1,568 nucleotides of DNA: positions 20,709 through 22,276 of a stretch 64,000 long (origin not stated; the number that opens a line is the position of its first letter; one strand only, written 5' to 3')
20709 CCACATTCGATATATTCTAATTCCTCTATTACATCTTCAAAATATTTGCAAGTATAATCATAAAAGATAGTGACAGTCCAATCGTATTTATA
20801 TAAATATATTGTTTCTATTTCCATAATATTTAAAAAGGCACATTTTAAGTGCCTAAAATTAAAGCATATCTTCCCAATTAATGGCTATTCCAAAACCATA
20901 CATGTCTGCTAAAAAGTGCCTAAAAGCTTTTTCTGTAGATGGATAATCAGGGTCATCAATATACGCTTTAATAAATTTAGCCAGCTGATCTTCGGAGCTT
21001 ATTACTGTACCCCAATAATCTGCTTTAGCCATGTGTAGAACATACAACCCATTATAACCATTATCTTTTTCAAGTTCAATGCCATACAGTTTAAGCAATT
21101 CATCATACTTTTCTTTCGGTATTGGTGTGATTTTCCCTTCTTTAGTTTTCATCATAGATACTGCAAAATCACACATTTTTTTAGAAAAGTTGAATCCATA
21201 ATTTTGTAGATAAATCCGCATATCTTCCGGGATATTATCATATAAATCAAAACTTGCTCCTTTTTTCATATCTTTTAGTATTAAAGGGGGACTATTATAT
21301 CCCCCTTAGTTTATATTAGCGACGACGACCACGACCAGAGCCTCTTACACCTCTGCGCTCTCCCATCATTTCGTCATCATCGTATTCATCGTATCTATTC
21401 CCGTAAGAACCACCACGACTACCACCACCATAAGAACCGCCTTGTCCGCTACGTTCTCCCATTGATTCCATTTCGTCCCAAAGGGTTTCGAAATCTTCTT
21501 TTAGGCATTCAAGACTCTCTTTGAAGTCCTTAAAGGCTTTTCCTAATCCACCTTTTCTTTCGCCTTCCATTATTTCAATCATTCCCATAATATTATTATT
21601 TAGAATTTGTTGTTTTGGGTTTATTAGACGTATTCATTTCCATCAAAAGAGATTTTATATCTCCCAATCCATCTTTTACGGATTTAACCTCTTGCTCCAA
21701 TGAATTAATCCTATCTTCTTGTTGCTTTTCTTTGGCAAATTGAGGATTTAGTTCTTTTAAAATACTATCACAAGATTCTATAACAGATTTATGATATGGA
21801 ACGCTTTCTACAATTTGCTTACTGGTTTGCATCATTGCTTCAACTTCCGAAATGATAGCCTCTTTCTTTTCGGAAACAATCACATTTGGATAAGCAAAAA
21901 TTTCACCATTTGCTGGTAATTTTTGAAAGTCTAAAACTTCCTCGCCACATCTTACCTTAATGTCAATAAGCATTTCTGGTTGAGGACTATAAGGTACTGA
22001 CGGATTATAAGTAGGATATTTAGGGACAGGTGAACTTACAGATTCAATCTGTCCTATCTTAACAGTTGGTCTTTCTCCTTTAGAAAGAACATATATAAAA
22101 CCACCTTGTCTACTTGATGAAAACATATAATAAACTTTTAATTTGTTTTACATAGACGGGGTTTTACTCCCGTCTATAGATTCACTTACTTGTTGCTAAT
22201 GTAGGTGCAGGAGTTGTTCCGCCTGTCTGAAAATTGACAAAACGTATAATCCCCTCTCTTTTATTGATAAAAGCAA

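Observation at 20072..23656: Minus-strand island of eight orphan genes with unusual composition, flanked by antirepressor paralogues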

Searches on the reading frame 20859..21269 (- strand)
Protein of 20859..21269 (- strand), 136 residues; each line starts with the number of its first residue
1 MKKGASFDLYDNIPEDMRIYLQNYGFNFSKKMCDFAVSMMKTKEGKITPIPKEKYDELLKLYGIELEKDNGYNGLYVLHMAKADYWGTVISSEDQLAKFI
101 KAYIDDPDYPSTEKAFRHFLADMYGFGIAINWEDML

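Call 3: search_protein_families(library=phrogs, proteins=[window:20859-21269:-], max_evalue=0.01)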
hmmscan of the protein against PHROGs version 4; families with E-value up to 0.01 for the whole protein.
window:20859-21269:- (136 aa): 1 family
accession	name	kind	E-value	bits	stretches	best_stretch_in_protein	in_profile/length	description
phrog_38431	-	unknown function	1.5e-35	123.7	1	4-136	2-144/144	-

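Call 4: search_protein_families(library=pfam, proteins=[window:20859-21269:-], max_evalue=0.01)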
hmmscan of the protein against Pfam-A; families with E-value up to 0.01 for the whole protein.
window:20859-21269:- (136 aa): 1 family
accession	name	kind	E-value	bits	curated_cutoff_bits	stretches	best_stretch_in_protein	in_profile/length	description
PF25223.1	DUF7841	-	3.5e-21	76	25.2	1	14-135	1-113/114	Domain of unknown function (DUF7841)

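Call 8: search_protein_families(library=padloc, proteins=[window:20859-21269:-], max_evalue=0.1)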
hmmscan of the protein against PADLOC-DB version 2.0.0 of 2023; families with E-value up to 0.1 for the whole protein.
window:20859-21269:- (136 aa): 0 families

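Call 9: search_protein_families(library=ncbifam, proteins=[window:20859-21269:-], max_evalue=0.1)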
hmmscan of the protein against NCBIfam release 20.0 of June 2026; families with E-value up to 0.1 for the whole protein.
window:20859-21269:- (136 aa): 1 family
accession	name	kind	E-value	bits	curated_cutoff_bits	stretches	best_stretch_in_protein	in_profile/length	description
NF004776.0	PRK06116.1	equivalog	0.071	12.1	480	1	12-69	58-113/450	glutathione-disulfide reductase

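Call 48: find_homologous_proteins(query=window:20859-21269:-, max_evalue=0.001)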
Query window:20859-21269:- (136 aa): 47 proteins with E <= 0.001 among 51 candidates.
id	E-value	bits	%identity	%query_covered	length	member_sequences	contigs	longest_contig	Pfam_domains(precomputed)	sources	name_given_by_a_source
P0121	1.6e-84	299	96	100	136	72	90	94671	PF25223.2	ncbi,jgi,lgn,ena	jgi:hypothetical protein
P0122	2.0e-80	286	98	94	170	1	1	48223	PF25223.2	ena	-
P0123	4.1e-76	272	87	100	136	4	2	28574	PF25223.2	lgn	-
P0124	1.1e-73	264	82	100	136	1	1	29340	PF25223.2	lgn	-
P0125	3.5e-71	256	82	100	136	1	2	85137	PF25223.2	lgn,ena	-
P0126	4.1e-70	252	79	100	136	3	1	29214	PF25223.2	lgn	-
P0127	2.0e-69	250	95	86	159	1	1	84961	PF25223.2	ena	-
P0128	1.8e-67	244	79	100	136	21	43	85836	PF25223.2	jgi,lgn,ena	jgi:hypothetical protein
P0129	6.0e-64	232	78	100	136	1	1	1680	PF25223.2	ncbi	-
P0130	6.4e-63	229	77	100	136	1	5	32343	PF25223.2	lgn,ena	-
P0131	7.6e-59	216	69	96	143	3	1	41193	PF25223.2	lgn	-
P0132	3.0e-57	211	70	96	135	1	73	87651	PF25223.2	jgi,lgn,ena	jgi:hypothetical protein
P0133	8.3e-57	209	70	98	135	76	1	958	PF25223.2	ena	-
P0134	3.0e-56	208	70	98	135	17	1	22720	PF25223.2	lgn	-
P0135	1.4e-53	199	67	100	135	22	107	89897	PF25223.2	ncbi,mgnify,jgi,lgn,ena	mgnify:FL=1|jgi:hypothetical protein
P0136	1.0e-51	193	65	97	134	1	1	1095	PF25223.2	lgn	-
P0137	1.3e-51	192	64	97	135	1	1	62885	PF25223.2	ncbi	-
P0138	4.5e-48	181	65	98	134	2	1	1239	PF25223.2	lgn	-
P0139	7.0e-48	180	74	80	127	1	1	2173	PF25223.2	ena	-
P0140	1.5e-47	179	65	96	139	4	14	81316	PF25223.2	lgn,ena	-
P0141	4.7e-45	171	61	100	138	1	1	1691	PF25223.2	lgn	-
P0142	1.3e-44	170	58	96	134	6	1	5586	PF25223.2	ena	-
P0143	2.5e-44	169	62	100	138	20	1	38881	PF25223.2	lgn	-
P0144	2.6e-44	169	62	100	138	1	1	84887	PF25223.2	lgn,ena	-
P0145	3.9e-44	168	61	100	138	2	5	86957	PF25223.2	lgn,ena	-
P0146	5.3e-44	168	62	100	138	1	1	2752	PF25223.2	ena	-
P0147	6.0e-42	161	61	96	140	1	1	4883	PF25223.2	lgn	-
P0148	2.5e-41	159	62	100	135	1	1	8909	PF25223.2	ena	-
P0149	3.9e-40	155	57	99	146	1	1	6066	PF25223.2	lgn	-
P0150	5.5e-40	155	69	76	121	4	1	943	PF25223.2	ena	-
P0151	5.9e-37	145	100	50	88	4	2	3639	PF25223.2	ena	-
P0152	8.5e-34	135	52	96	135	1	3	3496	PF25223.2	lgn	-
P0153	2.0e-32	130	71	60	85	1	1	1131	PF25223.2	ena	-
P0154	1.1e-30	125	48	96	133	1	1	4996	PF25223.2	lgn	-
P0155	1.6e-27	115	71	54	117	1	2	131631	PF25223.2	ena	-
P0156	3.8e-27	113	49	97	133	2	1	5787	PF25223.2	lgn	-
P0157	2.1e-26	111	52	88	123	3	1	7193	PF25223.2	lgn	-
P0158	1.9e-25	108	46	86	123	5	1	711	PF25223.2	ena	-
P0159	3.6e-25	107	43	96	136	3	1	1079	PF25223.2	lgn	-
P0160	1.4e-24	105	45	86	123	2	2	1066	PF25223.2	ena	-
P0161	1.2e-23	102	45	96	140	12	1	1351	PF25223.2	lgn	-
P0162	1.3e-23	102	42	96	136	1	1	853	PF25223.2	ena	-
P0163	1.1e-22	99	42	86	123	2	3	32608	PF25223.2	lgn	-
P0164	2.2e-22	98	56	65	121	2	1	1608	PF25223.2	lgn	-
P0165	1.2e-20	92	46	88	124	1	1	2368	PF25223.2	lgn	-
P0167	2.4e-11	62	38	91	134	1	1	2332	PF25223.2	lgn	-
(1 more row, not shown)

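Call 80: search_solved_structures(query=A6, max_evalue=10)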
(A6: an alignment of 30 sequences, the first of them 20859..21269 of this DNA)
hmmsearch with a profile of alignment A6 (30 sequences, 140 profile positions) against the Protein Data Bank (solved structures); distinct sequences matched with E-value up to 10: 2.
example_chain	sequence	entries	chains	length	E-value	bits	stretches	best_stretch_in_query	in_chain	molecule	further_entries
8kc0_A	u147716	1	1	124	0.76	13.2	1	21-78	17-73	De novo design protein -NB8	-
1hmj_A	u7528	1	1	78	0.82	13.1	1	52-73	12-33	PROTEIN (SUBUNIT H)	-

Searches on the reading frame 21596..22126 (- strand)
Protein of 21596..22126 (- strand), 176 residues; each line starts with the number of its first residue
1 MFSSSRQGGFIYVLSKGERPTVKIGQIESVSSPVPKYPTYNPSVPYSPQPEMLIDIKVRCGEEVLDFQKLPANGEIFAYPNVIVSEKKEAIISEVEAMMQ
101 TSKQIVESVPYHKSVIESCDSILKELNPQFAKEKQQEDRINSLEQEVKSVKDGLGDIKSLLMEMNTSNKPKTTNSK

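Call 3: search_protein_families(library=phrogs, proteins=[window:21596-22126:-], max_evalue=0.01)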
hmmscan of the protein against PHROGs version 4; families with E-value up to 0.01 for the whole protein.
window:21596-22126:- (176 aa): 4 families
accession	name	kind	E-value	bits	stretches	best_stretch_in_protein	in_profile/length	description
phrog_28898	-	unknown function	2.9e-29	103.3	1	1-160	1-162/181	-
phrog_473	-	head and packaging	4.8e-06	27.9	1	129-168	35-74/75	virion structural protein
phrog_33933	-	unknown function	0.00048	20.8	1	133-165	7-39/48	-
phrog_5032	-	unknown function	0.002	18.8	1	6-104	75-173/178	-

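Call 4: search_protein_families(library=pfam, proteins=[window:21596-22126:-], max_evalue=0.01)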
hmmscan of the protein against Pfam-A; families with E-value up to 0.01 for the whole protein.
window:21596-22126:- (176 aa): 1 family
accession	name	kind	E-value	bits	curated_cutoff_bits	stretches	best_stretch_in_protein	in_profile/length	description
PF07851.19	TMEM120A-B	-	0.0097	15.6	29.8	0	85-165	15-93/324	TMEM120A/B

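Call 8: search_protein_families(library=padloc, proteins=[window:21596-22126:-], max_evalue=0.1)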
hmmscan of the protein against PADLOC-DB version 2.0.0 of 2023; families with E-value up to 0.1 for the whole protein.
window:21596-22126:- (176 aa): 1 family
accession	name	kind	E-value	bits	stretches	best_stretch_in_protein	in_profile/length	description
PDLC00637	ZorA2|ZorA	-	0.019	11.7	1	88-169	233-311/420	MotA/ExbB/TolQ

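Call 9: search_protein_families(library=ncbifam, proteins=[window:21596-22126:-], max_evalue=0.1)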
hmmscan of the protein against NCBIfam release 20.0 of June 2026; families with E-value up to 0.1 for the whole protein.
window:21596-22126:- (176 aa): 1 family
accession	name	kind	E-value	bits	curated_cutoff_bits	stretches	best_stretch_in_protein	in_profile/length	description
TIGR00741.1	yfiA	equivalog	0.036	14.5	40.9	1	81-137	38-95/102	ribosome hibernation-promoting factor, HPF/YfiA family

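Call 46: search_solved_structures(query=A2, max_evalue=10)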
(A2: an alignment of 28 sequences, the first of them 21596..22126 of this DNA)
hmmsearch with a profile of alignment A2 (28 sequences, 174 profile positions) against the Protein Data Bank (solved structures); distinct sequences matched with E-value up to 10: 60.
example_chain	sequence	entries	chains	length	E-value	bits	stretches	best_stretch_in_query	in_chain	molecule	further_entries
8dmj_A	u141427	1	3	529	0.0054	19.4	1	106-161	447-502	Fusion glycoprotein F0,Fusion glycoprotein F1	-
5evm_A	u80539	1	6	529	0.0054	19.4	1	106-161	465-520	Fusion glycoprotein F0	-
8do4_A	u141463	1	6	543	0.0056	19.4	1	106-161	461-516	Fusion glycoprotein F0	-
9lng_B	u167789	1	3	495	0.024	17.3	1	106-160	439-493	Fusion glycoprotein F0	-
4lin_A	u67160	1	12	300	0.037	16.7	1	106-166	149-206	Tail needle protein gp26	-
2yo0_A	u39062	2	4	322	0.051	16.3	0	129-159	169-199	GENERAL CONTROL PROTEIN GCN4, PUTATIVE INNER MEMBRANE PROTEIN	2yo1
9kc5_E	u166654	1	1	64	0.061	16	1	5-43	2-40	Photosystem I subunit IV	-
1m1j_C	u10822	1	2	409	0.064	15.9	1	84-155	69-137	Fibrinogen gamma chain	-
1ei3_C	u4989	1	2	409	0.064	15.9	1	84-155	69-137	FIBRINOGEN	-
8tvb_A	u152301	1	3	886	0.11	15.2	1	101-161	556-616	Fusion glycoprotein F0,2-dehydro-3-deoxyphosphogluconate aldolase/4-hydroxy-2-oxoglutarate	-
7o92_A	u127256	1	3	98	0.13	15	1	133-170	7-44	hypothetical protein UY81_C0065G0003 residues 18-54 from Candidatus Giovannonibacteria bac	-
5apx_A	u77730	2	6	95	0.14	14.8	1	129-160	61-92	GENERAL CONTROL PROTEIN GCN4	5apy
7ki6_A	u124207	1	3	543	0.16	14.7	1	106-162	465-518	Fusion glycoprotein F0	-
5apt_A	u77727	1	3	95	0.19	14.4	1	133-170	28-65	GENERAL CONTROL PROTEIN GCN4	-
1s9k_E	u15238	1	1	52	0.2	14.4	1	132-166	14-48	Transcription factor AP-1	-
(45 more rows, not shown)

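Call 75: search_dna_similar(query=window:21596-22126:-, collection=plasmids, mode=protein, max_rows=20, max_evalue=0.001)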
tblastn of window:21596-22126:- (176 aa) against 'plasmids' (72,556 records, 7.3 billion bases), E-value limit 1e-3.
Records with a match: 3; places in all: 3; records where one place covers at least 80% of the query: 3.
Best place of each record, by identity: <60% 3.
By first word of the organism name: Parabacteroides 2; Bacteroides 1.
By predicted mobility (MOB-suite, as given by PLSDB): non-mobilizable 3.
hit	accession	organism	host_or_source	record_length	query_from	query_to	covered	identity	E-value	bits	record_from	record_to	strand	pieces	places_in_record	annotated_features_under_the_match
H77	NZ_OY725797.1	Parabacteroides distasonis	-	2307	1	164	93%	36.7%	2e-30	122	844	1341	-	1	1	hypothetical protein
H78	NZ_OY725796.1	Parabacteroides distasonis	-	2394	2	172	97%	31.7%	3e-25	107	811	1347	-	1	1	hypothetical protein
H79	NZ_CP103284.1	Bacteroides thetaiotaomicron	Homo sapiens,cell culture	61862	2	157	89%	34.2%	9e-26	109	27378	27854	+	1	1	hypothetical protein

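Call 76: get_annotated_region(hit=H79, flank=14000)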
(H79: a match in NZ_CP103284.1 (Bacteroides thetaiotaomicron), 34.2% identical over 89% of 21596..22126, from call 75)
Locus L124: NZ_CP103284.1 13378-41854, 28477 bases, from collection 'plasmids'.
description: Bacteroides thetaiotaomicron strain BFG-119 plasmid unnamed1, complete sequence
organism: Bacteroides thetaiotaomicron (NCBI taxid 818)
taxonomy: Bacteria; Bacteroidota; Bacteroidia; Bacteroidales; Bacteroidaceae; Bacteroides; Bacteroides thetaiotaomicron
host: -; source: Homo sapiens,cell culture; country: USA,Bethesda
typing (MOB-suite, as given by PLSDB): non-mobilizable
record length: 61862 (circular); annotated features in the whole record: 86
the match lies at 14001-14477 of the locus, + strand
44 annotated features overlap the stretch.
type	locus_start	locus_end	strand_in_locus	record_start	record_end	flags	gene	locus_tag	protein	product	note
CDS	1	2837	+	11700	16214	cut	-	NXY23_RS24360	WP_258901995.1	hypothetical protein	-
CDS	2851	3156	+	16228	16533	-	-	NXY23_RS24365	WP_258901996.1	hypothetical protein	-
CDS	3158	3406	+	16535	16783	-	-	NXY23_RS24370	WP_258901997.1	hypothetical protein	-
CDS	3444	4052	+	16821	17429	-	-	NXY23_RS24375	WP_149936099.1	BACON domain-containing carbohydrate-binding protein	-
CDS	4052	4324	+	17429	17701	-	-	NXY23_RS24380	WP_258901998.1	hypothetical protein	-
CDS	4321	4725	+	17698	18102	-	-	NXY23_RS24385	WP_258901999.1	hypothetical protein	-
CDS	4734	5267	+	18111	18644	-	-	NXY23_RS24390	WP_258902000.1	DUF4376 domain-containing protein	-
CDS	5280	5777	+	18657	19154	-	-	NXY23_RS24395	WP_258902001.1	glycosyl transferase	-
CDS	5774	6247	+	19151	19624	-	-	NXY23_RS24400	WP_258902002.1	phage holin family protein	-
CDS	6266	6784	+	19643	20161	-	-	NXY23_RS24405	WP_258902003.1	glycosyl hydrolase 108 family protein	-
CDS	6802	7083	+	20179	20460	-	-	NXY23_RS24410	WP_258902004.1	hypothetical protein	-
CDS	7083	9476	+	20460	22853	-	-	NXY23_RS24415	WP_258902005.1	hypothetical protein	-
CDS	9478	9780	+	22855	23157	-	-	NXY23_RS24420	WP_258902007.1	hypothetical protein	-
CDS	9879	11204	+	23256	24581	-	-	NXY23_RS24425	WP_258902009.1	hypothetical protein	-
CDS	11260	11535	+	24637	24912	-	-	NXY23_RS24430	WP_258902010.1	hypothetical protein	-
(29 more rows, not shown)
